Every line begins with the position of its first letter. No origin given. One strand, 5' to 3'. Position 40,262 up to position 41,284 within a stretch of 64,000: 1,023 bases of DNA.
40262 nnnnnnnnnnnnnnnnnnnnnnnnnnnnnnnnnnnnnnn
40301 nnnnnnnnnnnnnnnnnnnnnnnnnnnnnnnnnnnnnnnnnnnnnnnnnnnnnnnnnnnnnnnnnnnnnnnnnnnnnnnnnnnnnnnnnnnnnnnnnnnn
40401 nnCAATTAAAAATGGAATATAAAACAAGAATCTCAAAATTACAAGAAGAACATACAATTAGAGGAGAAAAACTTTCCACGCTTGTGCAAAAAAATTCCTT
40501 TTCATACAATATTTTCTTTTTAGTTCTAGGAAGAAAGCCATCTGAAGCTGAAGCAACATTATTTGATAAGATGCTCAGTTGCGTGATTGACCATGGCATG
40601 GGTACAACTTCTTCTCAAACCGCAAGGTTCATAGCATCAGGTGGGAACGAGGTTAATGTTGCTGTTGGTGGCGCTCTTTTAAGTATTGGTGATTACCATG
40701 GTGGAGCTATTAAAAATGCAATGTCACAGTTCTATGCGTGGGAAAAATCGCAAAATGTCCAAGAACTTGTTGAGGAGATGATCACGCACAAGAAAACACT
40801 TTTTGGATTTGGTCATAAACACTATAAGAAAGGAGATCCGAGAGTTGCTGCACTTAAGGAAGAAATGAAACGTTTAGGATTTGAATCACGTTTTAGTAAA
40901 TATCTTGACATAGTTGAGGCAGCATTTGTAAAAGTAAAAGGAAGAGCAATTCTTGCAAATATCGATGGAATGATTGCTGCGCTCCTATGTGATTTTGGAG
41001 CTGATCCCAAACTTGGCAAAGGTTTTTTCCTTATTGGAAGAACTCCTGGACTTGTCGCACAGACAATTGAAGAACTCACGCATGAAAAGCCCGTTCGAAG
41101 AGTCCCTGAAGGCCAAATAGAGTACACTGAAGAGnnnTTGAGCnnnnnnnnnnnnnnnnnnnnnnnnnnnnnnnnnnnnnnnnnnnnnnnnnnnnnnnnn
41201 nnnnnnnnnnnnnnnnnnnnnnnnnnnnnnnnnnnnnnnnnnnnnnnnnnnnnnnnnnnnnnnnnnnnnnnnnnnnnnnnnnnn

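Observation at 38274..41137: Split citryl-CoA synthetase + citryl-CoA lyase gene set (ATP-dependent citrate cleavage)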

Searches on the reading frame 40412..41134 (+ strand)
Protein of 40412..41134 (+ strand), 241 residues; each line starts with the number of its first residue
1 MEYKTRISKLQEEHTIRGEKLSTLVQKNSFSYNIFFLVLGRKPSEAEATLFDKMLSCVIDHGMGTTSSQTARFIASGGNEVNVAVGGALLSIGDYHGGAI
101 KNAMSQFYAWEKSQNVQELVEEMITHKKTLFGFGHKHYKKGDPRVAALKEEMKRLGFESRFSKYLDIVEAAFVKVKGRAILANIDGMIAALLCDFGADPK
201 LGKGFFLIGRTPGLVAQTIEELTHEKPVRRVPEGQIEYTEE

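Call 3: search_protein_families(library=pfam, proteins=[window:40412-41134:+], max_evalue=0.01)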
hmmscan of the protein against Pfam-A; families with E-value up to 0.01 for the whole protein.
window:40412-41134:+ (241 aa): 1 family
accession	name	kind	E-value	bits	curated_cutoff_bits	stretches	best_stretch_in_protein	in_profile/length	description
PF00285.26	Citrate_synt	-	9.5e-39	133.9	27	1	19-229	139-355/357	Citrate synthase, C-terminal domain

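Call 4: search_protein_families(library=ncbifam, proteins=[window:40412-41134:+], max_evalue=0.01)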
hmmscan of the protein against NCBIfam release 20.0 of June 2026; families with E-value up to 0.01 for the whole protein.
window:40412-41134:+ (241 aa): 22 families
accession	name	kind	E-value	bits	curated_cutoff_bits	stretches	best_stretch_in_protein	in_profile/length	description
NF004869.0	PRK06224.1-6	subfamily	8.5e-65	218.7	212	1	3-239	5-249/263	citryl-CoA lyase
NF004866.0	PRK06224.1-3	subfamily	1.3e-47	162.3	245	1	3-238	19-261/275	citryl-CoA lyase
NF004868.0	PRK06224.1-5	subfamily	2.3e-39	135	193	1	4-224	7-238/260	citryl-CoA lyase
NF004864.0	PRK06224.1-1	equivalog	4.1e-35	121.2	261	1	4-225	18-252/278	citryl-CoA lyase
TIGR01800.1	cit_synth_II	subfamily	6.3e-30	104.2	421.3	1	19-229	138-349/368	2-methylcitrate synthase/citrate synthase II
NF009004.0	PRK12349.1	equivalog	9.2e-29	100.4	508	1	16-229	143-358/372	citrate synthase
NF009005.0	PRK12350.1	subfamily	1.8e-26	93.2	332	1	42-229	152-342/366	citrate synthase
NF004867.0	PRK06224.1-4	equivalog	2.4e-24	85.8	409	1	21-222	28-234/261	citryl-CoA lyase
NF010636.0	PRK14033.1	equivalog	3.2e-24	85.4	479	1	20-229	149-359/376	bifunctional 2-methylcitrate synthase/citrate synthase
NF004865.0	PRK06224.1-2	equivalog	2.7e-23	82.8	323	1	8-239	16-260/265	citryl-CoA lyase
NF010637.0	PRK14034.1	equivalog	6.6e-23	81.3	594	1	26-229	148-352/372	citrate synthase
NF041157.1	Cit_synThplmales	equivalog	2.9e-22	79.3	590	1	16-226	138-353/377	citrate synthase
NF010638.0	PRK14035.1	equivalog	9.8e-22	77.2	572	1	28-229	151-353/372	citrate synthase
NF009006.1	PRK12351.1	equivalog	1.1e-21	76.7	550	1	16-229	143-357/376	bifunctional 2-methylcitrate synthase/citrate synthase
NF010639.0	PRK14036.1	equivalog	3.5e-21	75.3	502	1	28-227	154-357/379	citrate synthase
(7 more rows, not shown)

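Call 6: search_solved_structures(query=window:40412-41134:+, max_evalue=0.00001, show_alignments=3)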
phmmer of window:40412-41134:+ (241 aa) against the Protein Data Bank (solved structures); distinct sequences matched with E-value up to 0.00001: 58.
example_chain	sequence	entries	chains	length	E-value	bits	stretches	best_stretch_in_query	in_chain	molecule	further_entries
6hxp_A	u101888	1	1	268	1.2e-50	175.3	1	5-239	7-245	Citryl-CoA lyase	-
6abx_A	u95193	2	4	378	2.3e-20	76.3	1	27-229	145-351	Citrate synthase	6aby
3hwk_A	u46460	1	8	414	7.7e-19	71.3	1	30-229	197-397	Methylcitrate synthase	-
8gmf_A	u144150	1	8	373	1.5e-16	63.8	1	48-228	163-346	citrate synthase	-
8s9d_A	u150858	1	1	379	1.8e-16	63.5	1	51-228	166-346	citrate synthase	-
8giw_A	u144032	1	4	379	1.8e-16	63.5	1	51-228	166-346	citrate synthase (unknown stereospecificity)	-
8gi7_A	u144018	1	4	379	2e-16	63.4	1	51-228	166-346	citrate synthase (unknown stereospecificity)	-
6wgy_A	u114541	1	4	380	2e-16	63.4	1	51-228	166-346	Putative citrate synthase 2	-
8glb_A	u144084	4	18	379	2e-16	63.4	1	51-228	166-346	citrate synthase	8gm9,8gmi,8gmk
8s97_A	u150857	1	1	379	2e-16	63.4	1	51-228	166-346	citrate synthase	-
8gll_A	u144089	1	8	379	2e-16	63.4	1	51-228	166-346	citrate synthase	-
1vgp_A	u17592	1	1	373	4e-16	62.4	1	27-229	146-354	373aa long hypothetical citrate synthase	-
1iom_A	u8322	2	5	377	1.9e-15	60.2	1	29-220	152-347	CITRATE SYNTHASE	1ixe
2c6x_A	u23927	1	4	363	2.1e-15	60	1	17-224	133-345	CITRATE SYNTHASE 1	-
8bei_A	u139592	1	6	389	3.3e-15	59.4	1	29-227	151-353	Citrate synthase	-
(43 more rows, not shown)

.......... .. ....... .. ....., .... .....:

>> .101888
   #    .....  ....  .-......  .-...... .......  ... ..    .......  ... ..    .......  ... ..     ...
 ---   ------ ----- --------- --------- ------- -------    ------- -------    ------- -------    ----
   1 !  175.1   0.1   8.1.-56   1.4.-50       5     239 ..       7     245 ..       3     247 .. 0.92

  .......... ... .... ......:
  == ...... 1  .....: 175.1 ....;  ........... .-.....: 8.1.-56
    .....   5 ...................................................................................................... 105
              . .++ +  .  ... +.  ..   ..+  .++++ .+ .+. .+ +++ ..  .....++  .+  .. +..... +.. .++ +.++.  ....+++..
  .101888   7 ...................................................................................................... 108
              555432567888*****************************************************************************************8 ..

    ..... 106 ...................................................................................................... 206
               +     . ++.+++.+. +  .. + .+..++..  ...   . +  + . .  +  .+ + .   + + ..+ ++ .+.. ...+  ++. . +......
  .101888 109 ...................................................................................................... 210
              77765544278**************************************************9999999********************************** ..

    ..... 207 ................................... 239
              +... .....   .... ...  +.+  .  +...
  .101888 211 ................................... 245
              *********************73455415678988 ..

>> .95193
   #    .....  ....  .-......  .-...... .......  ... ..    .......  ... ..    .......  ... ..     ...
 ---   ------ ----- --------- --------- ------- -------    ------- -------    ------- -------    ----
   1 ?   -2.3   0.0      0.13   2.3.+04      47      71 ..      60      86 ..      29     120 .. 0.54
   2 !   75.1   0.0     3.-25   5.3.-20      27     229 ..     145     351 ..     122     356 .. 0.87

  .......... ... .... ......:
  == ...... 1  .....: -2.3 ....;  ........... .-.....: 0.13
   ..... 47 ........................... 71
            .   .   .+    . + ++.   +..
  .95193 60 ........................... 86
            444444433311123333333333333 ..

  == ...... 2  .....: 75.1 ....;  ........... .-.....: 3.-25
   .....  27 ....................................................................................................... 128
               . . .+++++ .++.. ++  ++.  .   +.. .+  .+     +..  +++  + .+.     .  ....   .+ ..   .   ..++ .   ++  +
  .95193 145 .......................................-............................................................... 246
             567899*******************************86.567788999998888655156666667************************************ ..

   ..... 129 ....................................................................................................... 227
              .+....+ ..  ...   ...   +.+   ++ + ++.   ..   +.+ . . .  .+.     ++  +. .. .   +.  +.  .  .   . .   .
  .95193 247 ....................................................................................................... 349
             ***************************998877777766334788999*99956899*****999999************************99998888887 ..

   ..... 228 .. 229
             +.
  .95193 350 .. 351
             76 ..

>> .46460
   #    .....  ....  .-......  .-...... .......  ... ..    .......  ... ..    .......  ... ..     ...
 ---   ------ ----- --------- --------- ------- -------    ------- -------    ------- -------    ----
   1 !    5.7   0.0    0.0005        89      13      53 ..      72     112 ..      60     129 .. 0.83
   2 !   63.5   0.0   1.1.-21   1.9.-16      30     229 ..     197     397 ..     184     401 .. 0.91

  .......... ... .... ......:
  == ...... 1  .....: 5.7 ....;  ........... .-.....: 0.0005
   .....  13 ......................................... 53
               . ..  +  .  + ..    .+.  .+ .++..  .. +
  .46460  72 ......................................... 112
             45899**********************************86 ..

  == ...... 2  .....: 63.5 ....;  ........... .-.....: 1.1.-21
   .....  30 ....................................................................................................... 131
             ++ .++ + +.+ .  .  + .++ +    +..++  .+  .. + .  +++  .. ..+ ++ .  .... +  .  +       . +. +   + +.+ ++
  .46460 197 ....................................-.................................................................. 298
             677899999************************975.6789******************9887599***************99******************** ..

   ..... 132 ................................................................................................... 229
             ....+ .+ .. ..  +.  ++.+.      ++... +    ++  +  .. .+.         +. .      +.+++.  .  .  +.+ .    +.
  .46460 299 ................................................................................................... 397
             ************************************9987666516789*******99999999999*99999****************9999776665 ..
